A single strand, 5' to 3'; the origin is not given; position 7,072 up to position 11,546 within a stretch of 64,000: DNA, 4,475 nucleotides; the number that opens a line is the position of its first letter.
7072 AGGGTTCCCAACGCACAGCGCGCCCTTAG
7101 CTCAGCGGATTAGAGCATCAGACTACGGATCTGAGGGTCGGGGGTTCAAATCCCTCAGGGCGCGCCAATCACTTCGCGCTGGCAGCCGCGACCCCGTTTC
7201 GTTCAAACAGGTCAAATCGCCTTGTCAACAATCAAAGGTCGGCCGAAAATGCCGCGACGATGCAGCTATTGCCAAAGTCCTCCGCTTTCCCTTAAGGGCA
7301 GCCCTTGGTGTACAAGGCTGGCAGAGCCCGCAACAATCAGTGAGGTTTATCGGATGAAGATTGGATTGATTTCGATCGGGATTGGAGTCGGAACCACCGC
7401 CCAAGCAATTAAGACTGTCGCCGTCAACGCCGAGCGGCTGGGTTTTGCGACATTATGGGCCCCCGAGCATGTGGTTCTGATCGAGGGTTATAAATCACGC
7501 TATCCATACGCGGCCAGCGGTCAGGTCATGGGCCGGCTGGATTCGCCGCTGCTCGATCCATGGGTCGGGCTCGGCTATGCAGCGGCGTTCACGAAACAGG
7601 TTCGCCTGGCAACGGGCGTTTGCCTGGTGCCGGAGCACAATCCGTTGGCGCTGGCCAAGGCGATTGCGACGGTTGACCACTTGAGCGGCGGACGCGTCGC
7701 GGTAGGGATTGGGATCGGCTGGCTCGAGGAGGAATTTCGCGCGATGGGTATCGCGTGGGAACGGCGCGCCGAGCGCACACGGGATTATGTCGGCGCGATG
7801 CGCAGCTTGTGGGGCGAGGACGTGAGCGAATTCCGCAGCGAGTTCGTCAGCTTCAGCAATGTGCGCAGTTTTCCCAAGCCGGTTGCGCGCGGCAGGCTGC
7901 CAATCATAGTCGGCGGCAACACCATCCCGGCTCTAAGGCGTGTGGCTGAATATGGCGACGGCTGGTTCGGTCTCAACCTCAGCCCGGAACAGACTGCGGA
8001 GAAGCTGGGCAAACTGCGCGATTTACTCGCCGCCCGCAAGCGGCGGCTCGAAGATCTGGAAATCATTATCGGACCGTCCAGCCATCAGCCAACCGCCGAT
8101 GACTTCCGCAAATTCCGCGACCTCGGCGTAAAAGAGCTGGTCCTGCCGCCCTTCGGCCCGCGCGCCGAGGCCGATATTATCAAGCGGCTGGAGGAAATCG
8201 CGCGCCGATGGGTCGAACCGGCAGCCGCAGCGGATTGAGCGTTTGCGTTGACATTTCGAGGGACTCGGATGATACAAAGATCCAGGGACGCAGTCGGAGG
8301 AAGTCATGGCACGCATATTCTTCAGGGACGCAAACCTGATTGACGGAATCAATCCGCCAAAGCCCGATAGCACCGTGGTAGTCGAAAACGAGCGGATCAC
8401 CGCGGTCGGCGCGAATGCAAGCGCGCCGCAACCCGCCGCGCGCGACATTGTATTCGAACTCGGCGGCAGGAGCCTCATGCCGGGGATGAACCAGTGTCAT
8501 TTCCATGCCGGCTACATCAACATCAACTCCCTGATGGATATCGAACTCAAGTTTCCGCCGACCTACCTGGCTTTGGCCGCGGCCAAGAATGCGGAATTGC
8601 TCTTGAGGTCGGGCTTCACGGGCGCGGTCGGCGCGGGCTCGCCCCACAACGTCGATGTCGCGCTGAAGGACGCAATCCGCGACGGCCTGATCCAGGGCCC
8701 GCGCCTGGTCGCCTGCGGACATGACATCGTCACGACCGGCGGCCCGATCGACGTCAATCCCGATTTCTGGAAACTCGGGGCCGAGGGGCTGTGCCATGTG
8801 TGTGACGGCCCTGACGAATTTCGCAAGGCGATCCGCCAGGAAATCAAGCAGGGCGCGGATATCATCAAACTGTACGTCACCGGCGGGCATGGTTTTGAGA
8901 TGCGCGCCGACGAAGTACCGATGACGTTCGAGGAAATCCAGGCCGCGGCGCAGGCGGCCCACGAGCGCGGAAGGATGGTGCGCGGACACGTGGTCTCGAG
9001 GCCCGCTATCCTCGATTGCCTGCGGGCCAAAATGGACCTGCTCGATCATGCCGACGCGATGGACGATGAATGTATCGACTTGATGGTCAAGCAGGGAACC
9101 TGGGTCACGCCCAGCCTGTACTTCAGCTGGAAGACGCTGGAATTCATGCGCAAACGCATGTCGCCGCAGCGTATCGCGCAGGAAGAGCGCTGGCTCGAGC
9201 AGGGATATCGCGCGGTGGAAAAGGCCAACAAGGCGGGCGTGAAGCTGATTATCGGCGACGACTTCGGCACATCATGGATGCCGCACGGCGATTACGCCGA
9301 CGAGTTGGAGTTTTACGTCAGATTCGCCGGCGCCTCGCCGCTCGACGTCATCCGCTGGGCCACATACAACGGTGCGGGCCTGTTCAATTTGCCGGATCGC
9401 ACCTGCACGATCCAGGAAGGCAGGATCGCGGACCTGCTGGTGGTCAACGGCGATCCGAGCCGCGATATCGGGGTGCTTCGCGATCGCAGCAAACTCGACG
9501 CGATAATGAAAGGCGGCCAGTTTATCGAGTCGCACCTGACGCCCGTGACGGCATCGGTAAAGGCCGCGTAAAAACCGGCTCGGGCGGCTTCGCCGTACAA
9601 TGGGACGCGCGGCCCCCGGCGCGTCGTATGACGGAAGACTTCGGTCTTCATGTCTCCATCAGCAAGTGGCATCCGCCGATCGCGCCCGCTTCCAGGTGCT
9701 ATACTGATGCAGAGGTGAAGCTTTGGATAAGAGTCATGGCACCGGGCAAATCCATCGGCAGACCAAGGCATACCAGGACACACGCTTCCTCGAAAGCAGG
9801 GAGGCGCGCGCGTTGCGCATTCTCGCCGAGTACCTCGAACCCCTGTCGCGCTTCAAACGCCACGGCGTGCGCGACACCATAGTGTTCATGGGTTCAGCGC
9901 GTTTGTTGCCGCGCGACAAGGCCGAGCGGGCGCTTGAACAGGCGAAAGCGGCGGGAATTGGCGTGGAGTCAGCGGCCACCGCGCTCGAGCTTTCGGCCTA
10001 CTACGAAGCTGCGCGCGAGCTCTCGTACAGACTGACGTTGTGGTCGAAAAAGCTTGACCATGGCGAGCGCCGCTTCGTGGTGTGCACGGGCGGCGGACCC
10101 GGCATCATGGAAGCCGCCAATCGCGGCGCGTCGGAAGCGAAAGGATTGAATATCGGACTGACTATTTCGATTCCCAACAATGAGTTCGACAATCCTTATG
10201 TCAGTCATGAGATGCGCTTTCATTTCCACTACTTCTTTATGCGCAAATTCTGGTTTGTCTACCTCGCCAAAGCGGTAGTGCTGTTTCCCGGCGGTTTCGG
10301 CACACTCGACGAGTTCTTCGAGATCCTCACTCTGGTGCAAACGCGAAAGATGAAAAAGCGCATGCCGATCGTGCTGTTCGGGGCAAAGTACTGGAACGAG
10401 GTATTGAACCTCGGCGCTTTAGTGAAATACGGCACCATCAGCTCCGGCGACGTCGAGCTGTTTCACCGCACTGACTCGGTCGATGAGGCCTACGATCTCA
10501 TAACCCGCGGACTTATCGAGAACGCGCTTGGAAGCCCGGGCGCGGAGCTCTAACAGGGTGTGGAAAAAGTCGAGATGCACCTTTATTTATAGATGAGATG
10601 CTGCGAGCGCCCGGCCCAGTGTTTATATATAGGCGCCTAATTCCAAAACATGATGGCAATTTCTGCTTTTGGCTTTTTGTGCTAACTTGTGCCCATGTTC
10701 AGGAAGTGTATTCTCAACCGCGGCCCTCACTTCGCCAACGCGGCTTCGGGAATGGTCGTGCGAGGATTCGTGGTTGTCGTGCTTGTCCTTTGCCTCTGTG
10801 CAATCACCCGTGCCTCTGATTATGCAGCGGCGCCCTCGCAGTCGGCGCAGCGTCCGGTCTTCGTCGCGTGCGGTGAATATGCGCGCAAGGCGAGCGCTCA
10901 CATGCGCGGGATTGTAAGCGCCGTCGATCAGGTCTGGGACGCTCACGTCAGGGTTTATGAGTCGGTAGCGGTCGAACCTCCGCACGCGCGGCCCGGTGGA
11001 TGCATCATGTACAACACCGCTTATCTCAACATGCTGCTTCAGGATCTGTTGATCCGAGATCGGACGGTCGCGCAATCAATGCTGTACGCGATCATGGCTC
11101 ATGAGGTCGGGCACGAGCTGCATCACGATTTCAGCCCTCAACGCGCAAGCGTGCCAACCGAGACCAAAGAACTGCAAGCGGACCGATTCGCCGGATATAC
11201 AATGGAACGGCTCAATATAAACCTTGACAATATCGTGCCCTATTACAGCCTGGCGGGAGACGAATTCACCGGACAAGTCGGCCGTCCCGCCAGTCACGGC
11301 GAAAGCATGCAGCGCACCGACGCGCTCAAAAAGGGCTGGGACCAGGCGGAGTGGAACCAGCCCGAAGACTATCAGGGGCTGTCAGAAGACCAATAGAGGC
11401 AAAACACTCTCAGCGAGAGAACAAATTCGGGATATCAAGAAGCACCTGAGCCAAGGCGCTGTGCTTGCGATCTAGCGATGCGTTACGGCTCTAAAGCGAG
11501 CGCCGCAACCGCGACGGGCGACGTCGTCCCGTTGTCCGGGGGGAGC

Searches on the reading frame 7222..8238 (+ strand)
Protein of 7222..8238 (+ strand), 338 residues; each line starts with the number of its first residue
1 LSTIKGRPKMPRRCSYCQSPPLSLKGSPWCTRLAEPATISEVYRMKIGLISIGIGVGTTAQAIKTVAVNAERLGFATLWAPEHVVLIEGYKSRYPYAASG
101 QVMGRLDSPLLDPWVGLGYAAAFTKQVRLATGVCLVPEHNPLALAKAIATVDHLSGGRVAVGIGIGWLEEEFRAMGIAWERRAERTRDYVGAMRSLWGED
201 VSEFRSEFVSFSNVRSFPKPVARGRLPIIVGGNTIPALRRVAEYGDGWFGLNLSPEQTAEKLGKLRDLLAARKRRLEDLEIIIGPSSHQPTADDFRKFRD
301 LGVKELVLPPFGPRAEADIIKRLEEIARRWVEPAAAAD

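Call 92: search_protein_families(library=pfam, proteins=[window:7222-8238:+], max_evalue=0.001)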
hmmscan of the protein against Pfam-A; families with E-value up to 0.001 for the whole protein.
window:7222-8238:+ (338 aa): 1 family
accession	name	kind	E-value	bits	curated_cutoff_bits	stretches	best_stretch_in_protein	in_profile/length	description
PF00296.26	Bac_luciferase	-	2.6e-50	172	27.9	1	58-284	19-225/314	Luciferase-like monooxygenase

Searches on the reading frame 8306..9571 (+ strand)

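Call 92: search_protein_families(library=pfam, proteins=[window:8306-9571:+], max_evalue=0.001)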
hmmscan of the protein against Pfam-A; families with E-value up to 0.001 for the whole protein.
window:8306-9571:+ (421 aa): 2 families
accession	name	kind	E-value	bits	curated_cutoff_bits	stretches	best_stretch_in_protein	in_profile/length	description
PF01979.26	Amidohydro_1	-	6.1e-38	131.4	25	1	57-405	2-343/345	Amidohydrolase family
PF07969.17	Amidohydro_3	-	2.2e-06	27.9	29.7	1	211-385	264-449/472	Amidohydrolase family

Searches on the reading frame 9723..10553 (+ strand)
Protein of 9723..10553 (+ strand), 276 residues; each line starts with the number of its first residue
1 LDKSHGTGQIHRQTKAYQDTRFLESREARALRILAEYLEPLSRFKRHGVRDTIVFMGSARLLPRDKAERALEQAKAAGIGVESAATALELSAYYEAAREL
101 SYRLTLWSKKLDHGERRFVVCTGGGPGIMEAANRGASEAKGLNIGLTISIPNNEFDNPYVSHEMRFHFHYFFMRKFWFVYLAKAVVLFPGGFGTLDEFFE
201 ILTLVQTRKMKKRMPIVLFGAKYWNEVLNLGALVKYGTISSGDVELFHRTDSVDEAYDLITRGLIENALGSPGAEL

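Call 92: search_protein_families(library=pfam, proteins=[window:9723-10553:+], max_evalue=0.001)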
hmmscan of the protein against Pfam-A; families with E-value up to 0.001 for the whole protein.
window:9723-10553:+ (276 aa): 2 families
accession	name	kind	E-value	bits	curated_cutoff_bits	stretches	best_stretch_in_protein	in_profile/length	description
PF03641.19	Lysine_decarbox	-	3.3e-28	98.9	27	1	129-258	1-129/131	Possible lysine decarboxylase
PF18306.6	LDcluster4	-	3e-11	43.6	26.3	1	115-199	30-111/151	SLOG cluster4 family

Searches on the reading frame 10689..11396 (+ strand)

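Call 3: search_protein_families(library=pfam, proteins=[window:10689-11396:+], max_evalue=0.1)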
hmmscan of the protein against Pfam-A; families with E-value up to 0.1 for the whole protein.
window:10689-11396:+ (235 aa): 2 families
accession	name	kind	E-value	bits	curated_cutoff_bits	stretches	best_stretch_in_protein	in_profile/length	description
PF01435.24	Peptidase_M48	-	0.0031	17.8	20.3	0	128-147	61-80/186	Peptidase family M48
PF06114.19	Peptidase_M78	-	0.018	15.3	22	1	136-171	46-85/123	IrrE N-terminal-like domain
